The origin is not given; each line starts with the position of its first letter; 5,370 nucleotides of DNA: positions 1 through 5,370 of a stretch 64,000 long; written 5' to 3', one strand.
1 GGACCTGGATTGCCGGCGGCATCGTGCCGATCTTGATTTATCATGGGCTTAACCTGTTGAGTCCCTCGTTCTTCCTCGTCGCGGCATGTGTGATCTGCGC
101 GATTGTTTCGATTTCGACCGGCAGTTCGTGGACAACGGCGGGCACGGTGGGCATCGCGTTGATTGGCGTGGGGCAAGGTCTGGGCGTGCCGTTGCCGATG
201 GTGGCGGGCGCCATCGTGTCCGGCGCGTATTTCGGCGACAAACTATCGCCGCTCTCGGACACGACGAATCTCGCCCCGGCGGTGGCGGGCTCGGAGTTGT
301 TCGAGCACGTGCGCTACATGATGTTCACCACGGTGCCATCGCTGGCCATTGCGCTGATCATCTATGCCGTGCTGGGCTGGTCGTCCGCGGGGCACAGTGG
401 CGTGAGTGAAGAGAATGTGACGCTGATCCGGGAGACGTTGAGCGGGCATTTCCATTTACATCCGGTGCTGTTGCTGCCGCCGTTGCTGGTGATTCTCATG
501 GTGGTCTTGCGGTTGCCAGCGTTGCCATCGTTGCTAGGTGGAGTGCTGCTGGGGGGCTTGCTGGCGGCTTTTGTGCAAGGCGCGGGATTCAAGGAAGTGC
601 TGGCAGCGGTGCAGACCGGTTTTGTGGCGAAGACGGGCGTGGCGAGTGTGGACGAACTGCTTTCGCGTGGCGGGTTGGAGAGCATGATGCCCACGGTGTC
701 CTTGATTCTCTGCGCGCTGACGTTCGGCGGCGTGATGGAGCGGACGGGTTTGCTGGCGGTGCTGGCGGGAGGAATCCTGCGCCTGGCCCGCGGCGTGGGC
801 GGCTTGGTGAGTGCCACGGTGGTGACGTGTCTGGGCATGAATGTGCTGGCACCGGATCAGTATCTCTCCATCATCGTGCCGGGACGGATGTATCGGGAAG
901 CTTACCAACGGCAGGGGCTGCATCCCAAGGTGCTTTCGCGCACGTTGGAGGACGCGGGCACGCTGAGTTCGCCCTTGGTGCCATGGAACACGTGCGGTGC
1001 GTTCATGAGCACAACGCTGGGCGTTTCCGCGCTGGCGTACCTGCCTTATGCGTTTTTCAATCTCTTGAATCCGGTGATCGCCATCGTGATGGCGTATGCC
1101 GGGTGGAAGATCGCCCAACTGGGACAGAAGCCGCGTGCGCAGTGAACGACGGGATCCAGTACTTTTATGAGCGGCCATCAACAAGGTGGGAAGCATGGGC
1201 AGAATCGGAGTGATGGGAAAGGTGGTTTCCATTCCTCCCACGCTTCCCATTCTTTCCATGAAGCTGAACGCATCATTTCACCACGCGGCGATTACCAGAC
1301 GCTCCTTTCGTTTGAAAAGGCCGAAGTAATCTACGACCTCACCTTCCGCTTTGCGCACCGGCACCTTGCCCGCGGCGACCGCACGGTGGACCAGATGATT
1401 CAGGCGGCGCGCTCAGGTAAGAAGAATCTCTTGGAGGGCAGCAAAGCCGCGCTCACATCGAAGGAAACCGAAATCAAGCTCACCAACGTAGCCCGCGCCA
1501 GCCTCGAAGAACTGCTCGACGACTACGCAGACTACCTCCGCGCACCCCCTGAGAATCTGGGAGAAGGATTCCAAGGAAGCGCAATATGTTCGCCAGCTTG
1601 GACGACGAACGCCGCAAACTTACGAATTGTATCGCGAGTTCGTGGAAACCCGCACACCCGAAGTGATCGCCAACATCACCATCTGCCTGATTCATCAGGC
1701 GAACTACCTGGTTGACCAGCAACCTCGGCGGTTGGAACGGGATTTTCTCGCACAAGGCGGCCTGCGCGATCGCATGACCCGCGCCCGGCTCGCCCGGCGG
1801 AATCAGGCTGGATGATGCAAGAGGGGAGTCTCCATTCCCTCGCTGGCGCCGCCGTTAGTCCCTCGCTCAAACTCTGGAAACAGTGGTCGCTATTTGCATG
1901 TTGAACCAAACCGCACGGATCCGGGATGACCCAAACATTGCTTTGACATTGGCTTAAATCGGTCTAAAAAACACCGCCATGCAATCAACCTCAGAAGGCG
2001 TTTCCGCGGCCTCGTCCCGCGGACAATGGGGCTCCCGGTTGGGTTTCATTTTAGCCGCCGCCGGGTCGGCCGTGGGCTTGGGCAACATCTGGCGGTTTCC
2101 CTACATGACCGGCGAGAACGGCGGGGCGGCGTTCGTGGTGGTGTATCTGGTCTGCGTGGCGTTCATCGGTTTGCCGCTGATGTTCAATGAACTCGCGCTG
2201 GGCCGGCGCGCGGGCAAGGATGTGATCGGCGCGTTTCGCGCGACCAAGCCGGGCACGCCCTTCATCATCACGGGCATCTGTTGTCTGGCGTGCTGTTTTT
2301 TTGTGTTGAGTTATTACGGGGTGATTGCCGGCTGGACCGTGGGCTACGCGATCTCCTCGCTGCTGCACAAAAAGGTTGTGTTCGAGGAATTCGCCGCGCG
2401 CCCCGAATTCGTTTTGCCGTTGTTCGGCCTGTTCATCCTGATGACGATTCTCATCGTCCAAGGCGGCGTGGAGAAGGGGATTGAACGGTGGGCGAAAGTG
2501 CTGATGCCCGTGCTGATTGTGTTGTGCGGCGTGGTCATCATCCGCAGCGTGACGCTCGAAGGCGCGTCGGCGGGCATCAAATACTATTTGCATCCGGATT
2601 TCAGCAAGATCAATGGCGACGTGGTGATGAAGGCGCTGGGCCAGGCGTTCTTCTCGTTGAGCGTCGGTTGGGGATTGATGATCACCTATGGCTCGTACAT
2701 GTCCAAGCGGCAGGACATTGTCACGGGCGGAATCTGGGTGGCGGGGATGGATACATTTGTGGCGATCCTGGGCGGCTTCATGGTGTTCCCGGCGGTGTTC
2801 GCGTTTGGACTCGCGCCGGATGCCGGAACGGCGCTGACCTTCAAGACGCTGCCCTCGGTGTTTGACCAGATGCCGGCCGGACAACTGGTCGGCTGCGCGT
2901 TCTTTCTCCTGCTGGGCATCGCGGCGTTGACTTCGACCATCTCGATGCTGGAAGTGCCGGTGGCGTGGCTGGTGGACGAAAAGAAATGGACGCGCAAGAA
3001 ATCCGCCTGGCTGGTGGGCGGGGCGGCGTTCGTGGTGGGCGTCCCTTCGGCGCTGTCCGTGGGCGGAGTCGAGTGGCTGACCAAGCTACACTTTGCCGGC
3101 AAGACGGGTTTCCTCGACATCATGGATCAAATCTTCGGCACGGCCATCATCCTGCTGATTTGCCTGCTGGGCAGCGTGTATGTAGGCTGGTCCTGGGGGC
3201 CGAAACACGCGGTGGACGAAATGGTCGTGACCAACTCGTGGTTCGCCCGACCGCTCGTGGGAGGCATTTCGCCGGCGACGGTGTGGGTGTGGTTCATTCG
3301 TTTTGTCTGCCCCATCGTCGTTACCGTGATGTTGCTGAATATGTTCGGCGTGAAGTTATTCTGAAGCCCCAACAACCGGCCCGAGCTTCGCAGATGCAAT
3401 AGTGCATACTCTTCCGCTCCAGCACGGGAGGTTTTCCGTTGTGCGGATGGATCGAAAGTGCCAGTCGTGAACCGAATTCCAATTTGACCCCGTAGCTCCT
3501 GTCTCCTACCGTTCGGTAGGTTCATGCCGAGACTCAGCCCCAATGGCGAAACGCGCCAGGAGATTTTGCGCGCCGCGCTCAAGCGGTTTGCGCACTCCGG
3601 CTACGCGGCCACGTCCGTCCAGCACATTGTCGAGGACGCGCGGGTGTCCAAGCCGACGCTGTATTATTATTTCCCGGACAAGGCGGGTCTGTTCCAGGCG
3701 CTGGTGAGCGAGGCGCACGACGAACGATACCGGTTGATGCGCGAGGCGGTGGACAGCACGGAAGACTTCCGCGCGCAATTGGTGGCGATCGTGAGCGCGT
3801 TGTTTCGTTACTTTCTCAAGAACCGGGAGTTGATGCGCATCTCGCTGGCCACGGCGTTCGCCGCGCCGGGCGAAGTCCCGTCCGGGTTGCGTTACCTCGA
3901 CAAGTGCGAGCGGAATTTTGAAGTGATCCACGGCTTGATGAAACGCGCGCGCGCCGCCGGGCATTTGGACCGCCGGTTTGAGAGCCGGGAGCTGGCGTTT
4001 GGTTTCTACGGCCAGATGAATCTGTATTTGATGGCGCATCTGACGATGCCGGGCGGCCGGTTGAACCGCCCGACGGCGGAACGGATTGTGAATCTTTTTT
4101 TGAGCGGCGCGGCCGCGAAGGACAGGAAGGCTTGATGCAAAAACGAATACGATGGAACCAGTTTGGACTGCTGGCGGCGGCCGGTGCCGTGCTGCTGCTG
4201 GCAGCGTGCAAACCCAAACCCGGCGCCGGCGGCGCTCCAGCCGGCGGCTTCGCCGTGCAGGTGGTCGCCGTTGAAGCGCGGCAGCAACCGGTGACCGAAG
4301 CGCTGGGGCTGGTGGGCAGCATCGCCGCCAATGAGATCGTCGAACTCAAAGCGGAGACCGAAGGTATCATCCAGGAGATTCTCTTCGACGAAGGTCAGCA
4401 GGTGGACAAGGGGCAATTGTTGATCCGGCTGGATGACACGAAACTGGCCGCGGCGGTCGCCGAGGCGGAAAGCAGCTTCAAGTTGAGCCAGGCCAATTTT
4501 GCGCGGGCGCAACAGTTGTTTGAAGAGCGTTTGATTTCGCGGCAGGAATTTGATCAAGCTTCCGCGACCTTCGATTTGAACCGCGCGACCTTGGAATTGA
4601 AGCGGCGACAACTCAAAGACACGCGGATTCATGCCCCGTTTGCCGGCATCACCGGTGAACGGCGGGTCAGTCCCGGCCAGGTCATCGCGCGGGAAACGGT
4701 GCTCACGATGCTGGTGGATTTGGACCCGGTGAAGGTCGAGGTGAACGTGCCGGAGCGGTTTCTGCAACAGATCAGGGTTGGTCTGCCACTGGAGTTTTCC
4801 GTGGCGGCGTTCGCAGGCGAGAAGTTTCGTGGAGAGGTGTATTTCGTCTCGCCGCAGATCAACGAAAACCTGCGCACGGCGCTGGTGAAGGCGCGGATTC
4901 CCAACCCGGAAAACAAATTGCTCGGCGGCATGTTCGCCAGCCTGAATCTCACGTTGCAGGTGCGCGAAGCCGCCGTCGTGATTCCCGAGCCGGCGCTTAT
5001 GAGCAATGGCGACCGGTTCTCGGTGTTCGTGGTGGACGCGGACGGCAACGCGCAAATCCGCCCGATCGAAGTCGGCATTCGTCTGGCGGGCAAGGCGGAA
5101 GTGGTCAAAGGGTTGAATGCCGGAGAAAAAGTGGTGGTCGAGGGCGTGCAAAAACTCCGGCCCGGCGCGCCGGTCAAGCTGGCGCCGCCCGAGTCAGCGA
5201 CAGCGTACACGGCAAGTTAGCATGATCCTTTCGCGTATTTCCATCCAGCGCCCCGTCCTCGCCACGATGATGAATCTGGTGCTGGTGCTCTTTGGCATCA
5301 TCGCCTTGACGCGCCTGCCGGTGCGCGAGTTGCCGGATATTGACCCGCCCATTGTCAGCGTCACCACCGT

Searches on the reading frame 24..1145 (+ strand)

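Call 70: search_protein_families(library=pfam, proteins=[window:24-1145:+], max_evalue=0.00001)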
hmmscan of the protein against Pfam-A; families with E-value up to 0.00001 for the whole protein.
window:24-1145:+ (373 aa): 1 family
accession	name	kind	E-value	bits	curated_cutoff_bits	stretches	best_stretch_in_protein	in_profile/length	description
PF03553.21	Na_H_antiporter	-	4.4e-62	210.5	23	1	67-361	1-303/303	Na+/H+ antiporter family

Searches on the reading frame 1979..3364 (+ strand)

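Call 70: search_protein_families(library=pfam, proteins=[window:1979-3364:+], max_evalue=0.00001)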
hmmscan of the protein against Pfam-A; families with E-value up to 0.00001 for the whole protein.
window:1979-3364:+ (461 aa): 1 family
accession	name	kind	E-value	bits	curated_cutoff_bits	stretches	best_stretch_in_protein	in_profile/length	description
PF00209.24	SNF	-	1.2e-61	209.5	27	2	152-453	183-478/524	Sodium:neurotransmitter symporter family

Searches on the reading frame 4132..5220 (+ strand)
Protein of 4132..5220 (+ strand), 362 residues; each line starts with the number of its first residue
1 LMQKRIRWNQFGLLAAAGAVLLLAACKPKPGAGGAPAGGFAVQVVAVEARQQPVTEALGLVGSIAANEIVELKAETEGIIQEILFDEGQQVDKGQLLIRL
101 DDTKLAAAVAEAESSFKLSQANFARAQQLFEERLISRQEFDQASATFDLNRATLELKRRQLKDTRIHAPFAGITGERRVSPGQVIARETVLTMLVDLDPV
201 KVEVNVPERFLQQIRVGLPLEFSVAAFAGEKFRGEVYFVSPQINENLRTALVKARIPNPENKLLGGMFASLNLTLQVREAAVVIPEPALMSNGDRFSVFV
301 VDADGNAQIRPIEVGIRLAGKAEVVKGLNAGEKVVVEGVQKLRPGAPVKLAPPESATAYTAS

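Call 70: search_protein_families(library=pfam, proteins=[window:4132-5220:+], max_evalue=0.00001)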
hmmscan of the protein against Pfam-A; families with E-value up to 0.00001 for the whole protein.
window:4132-5220:+ (362 aa): 2 families
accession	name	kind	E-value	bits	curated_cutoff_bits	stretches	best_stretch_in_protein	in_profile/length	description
PF16576.10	HlyD_D23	-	3.7e-32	111.8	30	1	55-269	3-214/214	Barrel-sandwich domain of CusB or HlyD membrane-fusion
PF13437.12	HlyD_3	-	4.2e-17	63.3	22.2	1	166-263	2-103/106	HlyD family secretion protein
